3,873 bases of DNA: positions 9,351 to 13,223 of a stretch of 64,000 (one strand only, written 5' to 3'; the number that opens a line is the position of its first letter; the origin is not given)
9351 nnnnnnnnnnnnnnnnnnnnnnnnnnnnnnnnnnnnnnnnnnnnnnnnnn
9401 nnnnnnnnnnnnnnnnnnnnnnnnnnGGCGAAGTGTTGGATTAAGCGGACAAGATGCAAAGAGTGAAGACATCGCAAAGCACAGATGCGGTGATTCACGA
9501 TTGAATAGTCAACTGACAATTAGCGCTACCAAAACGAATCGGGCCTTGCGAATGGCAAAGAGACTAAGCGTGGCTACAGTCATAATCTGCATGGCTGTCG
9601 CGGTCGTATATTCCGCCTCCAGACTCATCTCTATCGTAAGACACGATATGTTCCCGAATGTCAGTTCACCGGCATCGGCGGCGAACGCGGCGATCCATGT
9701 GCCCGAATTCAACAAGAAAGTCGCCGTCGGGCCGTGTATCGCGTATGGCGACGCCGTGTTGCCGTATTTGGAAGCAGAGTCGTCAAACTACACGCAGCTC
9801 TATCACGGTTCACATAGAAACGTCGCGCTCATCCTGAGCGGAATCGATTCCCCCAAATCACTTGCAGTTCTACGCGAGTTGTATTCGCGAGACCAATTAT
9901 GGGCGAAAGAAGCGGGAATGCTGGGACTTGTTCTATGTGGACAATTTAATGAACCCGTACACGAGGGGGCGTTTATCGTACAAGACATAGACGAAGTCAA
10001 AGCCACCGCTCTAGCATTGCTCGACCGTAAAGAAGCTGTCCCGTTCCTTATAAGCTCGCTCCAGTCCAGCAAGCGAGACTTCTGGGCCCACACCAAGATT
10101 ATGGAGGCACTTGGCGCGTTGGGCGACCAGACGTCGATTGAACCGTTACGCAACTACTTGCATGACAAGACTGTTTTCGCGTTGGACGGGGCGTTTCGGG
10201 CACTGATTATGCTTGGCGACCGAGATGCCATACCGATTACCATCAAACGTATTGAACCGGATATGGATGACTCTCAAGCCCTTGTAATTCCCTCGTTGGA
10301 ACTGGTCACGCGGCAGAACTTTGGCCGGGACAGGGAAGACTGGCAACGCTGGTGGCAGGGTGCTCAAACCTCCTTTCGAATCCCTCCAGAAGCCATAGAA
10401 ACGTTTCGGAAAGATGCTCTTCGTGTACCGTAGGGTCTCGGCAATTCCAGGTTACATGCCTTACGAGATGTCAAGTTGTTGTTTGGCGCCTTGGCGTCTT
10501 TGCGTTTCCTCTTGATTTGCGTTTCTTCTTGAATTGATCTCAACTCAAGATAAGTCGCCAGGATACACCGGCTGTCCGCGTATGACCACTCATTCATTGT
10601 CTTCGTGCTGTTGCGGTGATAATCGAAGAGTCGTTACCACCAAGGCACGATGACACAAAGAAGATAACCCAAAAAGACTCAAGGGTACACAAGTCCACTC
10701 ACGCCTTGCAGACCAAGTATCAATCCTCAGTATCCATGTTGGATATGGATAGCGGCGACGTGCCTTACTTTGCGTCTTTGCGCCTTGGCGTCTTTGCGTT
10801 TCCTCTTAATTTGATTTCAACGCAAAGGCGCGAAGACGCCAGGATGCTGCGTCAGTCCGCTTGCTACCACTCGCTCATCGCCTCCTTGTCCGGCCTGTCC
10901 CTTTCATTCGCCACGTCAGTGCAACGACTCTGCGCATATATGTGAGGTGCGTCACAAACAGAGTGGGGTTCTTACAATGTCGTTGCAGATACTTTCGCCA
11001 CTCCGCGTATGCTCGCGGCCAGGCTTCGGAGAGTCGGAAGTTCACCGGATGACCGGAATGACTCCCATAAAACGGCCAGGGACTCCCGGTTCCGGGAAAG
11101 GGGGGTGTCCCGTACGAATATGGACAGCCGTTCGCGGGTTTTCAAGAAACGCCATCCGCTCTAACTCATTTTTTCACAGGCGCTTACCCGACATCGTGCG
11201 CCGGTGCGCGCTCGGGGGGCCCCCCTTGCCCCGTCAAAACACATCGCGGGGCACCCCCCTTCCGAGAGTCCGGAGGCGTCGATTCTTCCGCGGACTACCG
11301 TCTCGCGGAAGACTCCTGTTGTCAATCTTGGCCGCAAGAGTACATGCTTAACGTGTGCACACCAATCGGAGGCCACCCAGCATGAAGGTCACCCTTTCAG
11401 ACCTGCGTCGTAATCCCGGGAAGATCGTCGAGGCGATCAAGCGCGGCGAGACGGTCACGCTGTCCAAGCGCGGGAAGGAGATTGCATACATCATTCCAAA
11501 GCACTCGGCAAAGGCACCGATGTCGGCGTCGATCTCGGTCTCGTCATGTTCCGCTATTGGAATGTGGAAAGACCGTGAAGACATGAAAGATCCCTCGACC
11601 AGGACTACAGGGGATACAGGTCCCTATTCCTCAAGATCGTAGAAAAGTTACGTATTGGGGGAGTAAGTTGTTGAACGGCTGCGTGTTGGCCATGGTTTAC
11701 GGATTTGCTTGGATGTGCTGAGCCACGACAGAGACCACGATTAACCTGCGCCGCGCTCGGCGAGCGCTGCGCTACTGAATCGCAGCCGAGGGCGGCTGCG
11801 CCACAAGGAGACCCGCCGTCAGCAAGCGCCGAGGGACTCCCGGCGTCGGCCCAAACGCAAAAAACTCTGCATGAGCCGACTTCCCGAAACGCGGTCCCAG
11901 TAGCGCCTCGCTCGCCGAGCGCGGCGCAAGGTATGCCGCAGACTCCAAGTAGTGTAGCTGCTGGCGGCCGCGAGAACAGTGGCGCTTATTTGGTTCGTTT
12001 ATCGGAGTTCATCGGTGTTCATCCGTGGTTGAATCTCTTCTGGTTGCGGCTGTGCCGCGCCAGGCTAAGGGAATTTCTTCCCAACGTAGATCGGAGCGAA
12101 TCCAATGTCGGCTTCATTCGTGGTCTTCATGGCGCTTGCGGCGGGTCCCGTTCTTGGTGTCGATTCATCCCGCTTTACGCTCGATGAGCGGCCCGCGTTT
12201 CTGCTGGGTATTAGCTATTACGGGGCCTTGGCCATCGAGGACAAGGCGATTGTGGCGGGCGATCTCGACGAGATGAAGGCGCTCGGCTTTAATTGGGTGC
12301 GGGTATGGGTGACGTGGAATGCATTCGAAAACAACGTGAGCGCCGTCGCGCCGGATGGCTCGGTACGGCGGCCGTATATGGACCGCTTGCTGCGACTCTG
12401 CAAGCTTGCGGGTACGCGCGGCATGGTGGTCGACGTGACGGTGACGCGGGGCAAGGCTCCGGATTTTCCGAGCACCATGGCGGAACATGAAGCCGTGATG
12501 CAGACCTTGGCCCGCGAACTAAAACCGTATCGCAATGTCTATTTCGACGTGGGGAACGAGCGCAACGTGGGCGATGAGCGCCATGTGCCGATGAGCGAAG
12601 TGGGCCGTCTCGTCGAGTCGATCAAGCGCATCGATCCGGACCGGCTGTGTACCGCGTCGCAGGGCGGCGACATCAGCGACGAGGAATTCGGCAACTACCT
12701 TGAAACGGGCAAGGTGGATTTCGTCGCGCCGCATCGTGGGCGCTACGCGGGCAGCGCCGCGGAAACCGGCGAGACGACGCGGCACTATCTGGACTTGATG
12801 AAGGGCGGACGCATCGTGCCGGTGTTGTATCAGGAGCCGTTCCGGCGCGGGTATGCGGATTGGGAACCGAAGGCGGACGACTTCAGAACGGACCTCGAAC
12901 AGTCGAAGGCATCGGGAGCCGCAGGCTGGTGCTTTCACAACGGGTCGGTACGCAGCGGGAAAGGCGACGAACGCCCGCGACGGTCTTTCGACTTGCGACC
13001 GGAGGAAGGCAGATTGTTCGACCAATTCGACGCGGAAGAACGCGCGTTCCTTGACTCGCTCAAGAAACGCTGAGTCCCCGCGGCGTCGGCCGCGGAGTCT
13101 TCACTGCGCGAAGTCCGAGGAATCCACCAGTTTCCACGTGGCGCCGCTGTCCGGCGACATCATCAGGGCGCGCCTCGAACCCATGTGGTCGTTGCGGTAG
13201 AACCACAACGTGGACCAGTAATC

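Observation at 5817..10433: Lower-GC three-gene membrane-protein module of unknown function, probably horizontally acquired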

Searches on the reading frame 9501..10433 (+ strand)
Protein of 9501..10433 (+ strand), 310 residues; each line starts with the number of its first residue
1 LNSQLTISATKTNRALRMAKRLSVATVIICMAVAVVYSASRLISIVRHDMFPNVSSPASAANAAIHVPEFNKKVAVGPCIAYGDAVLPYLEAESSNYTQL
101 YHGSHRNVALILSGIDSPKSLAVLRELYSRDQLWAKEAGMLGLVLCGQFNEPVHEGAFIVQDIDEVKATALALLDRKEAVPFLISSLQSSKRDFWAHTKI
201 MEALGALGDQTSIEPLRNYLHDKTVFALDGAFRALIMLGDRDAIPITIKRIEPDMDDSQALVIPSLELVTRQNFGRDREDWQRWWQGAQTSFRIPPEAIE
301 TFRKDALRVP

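Call 4: search_protein_families(library=pfam, proteins=[window:9501-10433:+], max_evalue=1)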
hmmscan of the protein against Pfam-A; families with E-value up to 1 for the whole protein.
window:9501-10433:+ (310 aa): 3 families
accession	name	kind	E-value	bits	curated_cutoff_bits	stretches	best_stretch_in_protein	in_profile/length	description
PF13646.12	HEAT_2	-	3.3e-09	37.3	27.7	2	168-225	21-76/88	HEAT repeats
PF03130.22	HEAT_PBS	-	1.7e-07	31.5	20.9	1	200-222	5-27/27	PBS lyase HEAT-like repeat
PF19598.4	DUF6103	-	0.18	12.9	24.2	1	197-225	30-58/89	Family of unknown function (DUF6103)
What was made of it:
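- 9501..10433 (+): g3: HEAT-repeat protein of 310 aa (293 aa from ATG 9552, 287 aa in GenBank) with an N-terminal TM helix. Pfam HEAT_2 at 37.3 bits and HEAT_PBS at 31.5 bits (call 4).
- On HEAT_2 / HEAT_PBS repeat proteins (PF13646 / PF03130): g3 scores 37.3 and 31.5 bits (call 4).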

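Call 5: search_protein_families(library=padloc, proteins=[window:9501-10433:+], max_evalue=1)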
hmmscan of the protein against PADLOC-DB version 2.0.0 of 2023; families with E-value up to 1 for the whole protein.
window:9501-10433:+ (310 aa): 2 families
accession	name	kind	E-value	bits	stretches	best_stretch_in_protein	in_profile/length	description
PDLC02919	HEAT-ARM_XIII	-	0.0018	13.7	1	168-241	1503-1575/1972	-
PDLC02973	WGR_XIII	-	0.004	13.7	1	174-247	124-196/973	-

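Call 20: find_homologous_proteins(query=window:9552-10433:+, max_evalue=0.001)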
Query window:9552-10433:+ (293 aa): 2 proteins with E <= 0.001 among 4955 candidates.
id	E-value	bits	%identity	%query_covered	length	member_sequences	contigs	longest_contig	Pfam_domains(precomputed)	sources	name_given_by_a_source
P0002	7.4e-187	638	100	98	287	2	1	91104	PF03130.23,PF13646.13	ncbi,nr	ncbi:MAG: hypothetical protein K1Y02_01740 [Candidatus Hydrogenedentes bacterium]|nr:hypothetical pr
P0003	2.1e-4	39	43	16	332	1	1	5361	PF02985.29,PF03130.23,PF13513.13,PF13646.13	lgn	-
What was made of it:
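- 9501..10433 (+): It matches only itself plus one 39-bit HEAT hit (call 20).
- Closest known: Bacterial HEAT_2 / PBS-lyase HEAT-like repeat proteins. Different: It has no homologue beyond the generic repeats (call 20).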

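Call 33: find_encoding_contigs(protein=P0002, flank=10000)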
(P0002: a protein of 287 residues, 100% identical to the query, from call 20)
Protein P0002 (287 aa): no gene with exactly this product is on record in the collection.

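Call 67: search_protein_families(library=ncbifam, proteins=[window:9552-10433:+], max_evalue=0.01)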
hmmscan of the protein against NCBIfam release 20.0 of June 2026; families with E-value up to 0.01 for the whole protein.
window:9552-10433:+ (293 aa): 2 families
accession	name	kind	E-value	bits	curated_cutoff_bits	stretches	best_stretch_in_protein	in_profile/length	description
NF058502.1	phyc_lyase_CpcE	equivalog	7.5e-07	28.9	330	1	151-206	63-116/260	C-phycocyanin alpha-cysteine-84 phycocyanobilin lyase subunit CpcE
NF045915.1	PhycobilmeDegNblB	equivalog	0.00059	19.4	300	1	145-235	82-171/214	phycobilisome degradation protein NblB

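Call 68: search_protein_families(library=phrogs, proteins=[window:9552-10433:+], max_evalue=0.01)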
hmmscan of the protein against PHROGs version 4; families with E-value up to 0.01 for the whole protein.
window:9552-10433:+ (293 aa): 0 families

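Call 72: predict_structure(protein=window:9552-10433:+)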
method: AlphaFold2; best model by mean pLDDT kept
length: 293 residues; sequences in the alignment: 1
mean_pLDDT: 40.8   pTM: 0.32
mean pLDDT of the five models: 40.8, 39.7, 38.5, 35.4, 28.4
residues with pLDDT >= 90: 0; 70-90: 10; 50-70: 59; < 50: 224
segments of 3 or more residues with pLDDT < 50: 24-160, 173-175, 204-212, 223-259, 263-293
pLDDT, mean of each block of 10 residues (from residue 1): 70 75 41 28 24 23 30 31 26 33 42 36 36 26 30 41 55 50 56 53 47 52 42 33 36 44 47 40 41 24
secondary structure, 60 per line:
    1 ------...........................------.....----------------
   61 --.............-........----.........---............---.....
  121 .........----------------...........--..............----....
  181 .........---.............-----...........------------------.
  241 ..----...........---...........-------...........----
elements in order: H7-33 H40-44 H63-75 H77-84 H89-97 H101-112 H116-129 H146-156 H159-172 H177-189 H193-205 H211-221 H247-257 H261-271 H279-289
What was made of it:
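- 9501..10433 (+): The AF2 model is all-helical but has pLDDT 41 (call 72).
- Closest known: Bacterial HEAT_2 / PBS-lyase HEAT-like repeat proteins. Same: g3 passes both Pfam cut-offs (call 4) and is predicted to be all-helical (call 72).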

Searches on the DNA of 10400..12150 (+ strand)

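Call 49: search_rna_families(source=window, start=10400, end=12150, threshold=evalue, max_evalue=1)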
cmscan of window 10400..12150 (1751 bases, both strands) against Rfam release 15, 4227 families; matches with E-value up to 1: 2.
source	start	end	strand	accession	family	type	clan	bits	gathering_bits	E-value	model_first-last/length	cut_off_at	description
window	10599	10654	+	RF02254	mir-35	Gene; miRNA;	CL00088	21.6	70.2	0.53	1-72/72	no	mir-35 microRNA precursor family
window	11612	11665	-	RF02117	FMR1-AS1_1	Gene; lncRNA;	-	18.8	40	0.15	1-56/56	no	FMR1 antisense RNA 1 conserved region 1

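Call 57: search_dna_similar(query=window:10434-12104:+, collection=plasmids, mode=distant, max_rows=8)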
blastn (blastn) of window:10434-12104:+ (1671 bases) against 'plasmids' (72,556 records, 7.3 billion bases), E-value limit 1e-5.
No match.

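Call 58: search_dna_similar(query=window:10434-12104:+, collection=phages, mode=distant, max_rows=8)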
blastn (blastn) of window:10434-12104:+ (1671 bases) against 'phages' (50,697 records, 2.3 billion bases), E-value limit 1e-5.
No match.
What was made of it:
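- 10434..11381 (.): Trailing non-coding tail of the indel, about 0.95 kb. It holds a 37-nt direct repeat (10483-10519 and 10777-10813). The first copy overlaps a terminator-like hairpin 52 nt after the g3 stop codon. No phage or plasmid DNA matches (calls 57, 58).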

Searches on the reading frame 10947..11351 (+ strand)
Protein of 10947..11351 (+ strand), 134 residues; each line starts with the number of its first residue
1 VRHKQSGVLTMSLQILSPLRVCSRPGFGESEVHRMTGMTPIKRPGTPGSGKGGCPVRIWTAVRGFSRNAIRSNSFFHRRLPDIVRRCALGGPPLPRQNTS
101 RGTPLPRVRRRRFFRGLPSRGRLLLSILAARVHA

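Call 51: search_protein_families(library=pfam, proteins=[window:10947-11351:+], max_evalue=0.1)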
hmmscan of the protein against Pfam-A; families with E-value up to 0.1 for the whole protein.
window:10947-11351:+ (134 aa): 0 families
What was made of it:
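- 10434..11381 (.): ORFs in this stretch have no Pfam hit (call 51).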

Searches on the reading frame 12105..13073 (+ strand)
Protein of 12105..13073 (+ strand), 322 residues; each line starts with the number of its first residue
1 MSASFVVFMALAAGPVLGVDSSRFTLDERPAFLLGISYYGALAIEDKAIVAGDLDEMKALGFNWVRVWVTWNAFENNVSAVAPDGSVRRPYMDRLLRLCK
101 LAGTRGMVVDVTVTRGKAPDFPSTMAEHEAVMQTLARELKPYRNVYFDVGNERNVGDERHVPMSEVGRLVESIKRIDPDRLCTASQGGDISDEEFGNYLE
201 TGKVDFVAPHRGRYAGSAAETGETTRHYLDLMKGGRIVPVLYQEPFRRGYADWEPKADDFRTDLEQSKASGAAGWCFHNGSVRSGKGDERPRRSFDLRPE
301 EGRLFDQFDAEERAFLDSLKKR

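Call 9: search_protein_families(library=pfam, proteins=[window:12105-13073:+], max_evalue=0.001)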
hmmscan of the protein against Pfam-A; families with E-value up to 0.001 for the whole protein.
window:12105-13073:+ (322 aa): 1 family
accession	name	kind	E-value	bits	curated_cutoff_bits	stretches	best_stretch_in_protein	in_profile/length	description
PF00150.24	Cellulase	-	9.9e-08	32.2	23.5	1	54-184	27-165/272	Cellulase (glycosyl hydrolase family 5)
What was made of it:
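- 12105..13073 (+): Conserved right anchor: GH5-like (Cellulase family) gene. It is not part of the islet. Pfam Cellulase at 32.2 bits (call 9).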

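Call 67: search_protein_families(library=ncbifam, proteins=[window:12105-13073:+], max_evalue=0.01)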
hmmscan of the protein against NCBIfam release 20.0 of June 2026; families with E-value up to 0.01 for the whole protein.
window:12105-13073:+ (322 aa): 0 families

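Call 75: find_encoding_contigs(protein=window:12105-13073:+, flank=10000, max_places=6)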
Protein window:12105-13073:+ (322 aa): no gene with exactly this product is on record in the collection.
